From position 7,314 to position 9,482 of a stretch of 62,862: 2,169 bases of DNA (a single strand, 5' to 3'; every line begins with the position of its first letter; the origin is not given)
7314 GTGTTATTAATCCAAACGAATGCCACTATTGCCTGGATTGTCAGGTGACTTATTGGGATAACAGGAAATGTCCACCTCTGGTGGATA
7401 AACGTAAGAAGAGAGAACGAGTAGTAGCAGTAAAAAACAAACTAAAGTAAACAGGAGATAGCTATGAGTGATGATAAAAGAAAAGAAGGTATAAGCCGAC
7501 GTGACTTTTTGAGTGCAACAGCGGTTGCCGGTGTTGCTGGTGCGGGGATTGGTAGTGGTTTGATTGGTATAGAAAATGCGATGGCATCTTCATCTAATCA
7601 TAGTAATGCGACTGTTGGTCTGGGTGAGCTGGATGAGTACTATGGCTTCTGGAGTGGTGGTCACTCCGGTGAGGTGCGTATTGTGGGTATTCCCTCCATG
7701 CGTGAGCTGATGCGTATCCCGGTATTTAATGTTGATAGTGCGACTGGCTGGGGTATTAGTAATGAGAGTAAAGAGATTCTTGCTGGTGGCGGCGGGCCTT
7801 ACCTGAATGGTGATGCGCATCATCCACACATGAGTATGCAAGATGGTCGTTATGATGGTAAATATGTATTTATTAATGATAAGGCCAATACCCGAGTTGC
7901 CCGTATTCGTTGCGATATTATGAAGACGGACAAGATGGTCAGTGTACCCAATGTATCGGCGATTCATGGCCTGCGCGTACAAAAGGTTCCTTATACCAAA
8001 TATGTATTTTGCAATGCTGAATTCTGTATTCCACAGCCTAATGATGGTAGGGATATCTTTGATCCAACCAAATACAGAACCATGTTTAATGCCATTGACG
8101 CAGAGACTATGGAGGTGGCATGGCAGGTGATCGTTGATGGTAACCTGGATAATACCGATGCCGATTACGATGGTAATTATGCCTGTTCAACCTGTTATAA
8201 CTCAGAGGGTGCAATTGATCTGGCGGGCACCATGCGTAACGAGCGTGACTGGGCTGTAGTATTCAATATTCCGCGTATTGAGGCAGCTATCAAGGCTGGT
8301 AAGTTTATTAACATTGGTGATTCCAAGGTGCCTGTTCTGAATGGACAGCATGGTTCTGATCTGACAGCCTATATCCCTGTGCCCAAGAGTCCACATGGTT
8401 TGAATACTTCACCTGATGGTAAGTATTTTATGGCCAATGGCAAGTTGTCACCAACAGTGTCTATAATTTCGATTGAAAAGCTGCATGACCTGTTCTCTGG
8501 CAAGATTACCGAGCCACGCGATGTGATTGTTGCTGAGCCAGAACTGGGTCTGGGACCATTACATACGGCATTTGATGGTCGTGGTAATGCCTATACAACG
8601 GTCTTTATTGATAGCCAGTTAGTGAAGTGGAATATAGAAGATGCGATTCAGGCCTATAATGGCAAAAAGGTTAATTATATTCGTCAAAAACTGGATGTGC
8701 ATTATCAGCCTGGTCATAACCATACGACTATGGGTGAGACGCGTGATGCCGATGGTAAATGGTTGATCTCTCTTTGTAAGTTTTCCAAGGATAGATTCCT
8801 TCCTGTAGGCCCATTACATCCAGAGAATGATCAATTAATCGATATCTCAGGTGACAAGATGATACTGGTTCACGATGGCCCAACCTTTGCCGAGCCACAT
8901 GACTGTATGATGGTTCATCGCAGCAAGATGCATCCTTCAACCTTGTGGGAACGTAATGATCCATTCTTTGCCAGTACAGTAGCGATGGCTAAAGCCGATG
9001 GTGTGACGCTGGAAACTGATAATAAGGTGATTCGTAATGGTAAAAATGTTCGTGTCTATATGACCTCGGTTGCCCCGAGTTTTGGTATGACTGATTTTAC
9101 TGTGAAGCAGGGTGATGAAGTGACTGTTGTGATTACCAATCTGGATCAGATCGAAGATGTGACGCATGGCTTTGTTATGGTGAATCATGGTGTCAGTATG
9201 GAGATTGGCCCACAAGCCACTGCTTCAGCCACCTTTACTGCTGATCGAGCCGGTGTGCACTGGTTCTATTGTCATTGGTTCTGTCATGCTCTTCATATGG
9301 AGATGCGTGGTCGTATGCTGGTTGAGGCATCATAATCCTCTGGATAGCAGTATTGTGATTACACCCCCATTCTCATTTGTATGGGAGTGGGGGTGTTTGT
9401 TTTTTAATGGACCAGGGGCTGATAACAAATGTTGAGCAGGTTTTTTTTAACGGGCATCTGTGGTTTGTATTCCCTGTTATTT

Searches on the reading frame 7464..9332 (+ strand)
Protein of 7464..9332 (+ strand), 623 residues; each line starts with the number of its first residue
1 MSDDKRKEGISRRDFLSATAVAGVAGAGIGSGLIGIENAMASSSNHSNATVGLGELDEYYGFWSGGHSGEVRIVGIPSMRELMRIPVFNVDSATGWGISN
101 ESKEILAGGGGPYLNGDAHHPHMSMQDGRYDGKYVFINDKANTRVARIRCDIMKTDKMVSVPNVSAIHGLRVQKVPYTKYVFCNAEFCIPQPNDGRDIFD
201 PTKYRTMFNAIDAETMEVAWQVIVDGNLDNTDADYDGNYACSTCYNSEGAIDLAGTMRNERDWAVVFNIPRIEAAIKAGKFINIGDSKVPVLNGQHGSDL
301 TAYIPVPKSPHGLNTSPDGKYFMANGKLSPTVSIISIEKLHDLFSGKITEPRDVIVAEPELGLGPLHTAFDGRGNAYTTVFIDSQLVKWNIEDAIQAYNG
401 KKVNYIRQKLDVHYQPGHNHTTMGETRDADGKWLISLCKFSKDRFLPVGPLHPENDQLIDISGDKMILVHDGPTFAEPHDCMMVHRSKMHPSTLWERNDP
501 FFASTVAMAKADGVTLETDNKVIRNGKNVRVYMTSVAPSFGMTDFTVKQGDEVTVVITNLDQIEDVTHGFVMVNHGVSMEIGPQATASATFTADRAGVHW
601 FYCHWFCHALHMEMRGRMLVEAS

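Call 41: search_protein_families(library=pfam, proteins=[window:7464-9332:+], max_evalue=0.001)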
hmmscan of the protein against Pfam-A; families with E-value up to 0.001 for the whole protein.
window:7464-9332:+ (623 aa): 4 families
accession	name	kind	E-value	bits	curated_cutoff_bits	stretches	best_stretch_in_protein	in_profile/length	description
PF18793.7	nos_propeller_2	-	8.2e-39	132.3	29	1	161-230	1-70/70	Nitrous oxide reductase propeller repeat 2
PF18764.7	nos_propeller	-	3.1e-38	130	30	1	409-479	1-71/71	Nitrous oxide reductase propeller repeat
PF13473.12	Cupredoxin_1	-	4.7e-05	23.8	27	1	538-620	30-104/104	Cupredoxin-like domain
PF00116.26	COX2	-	0.00012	22.4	22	0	562-614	61-113/120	Cytochrome C oxidase subunit II, periplasmic domain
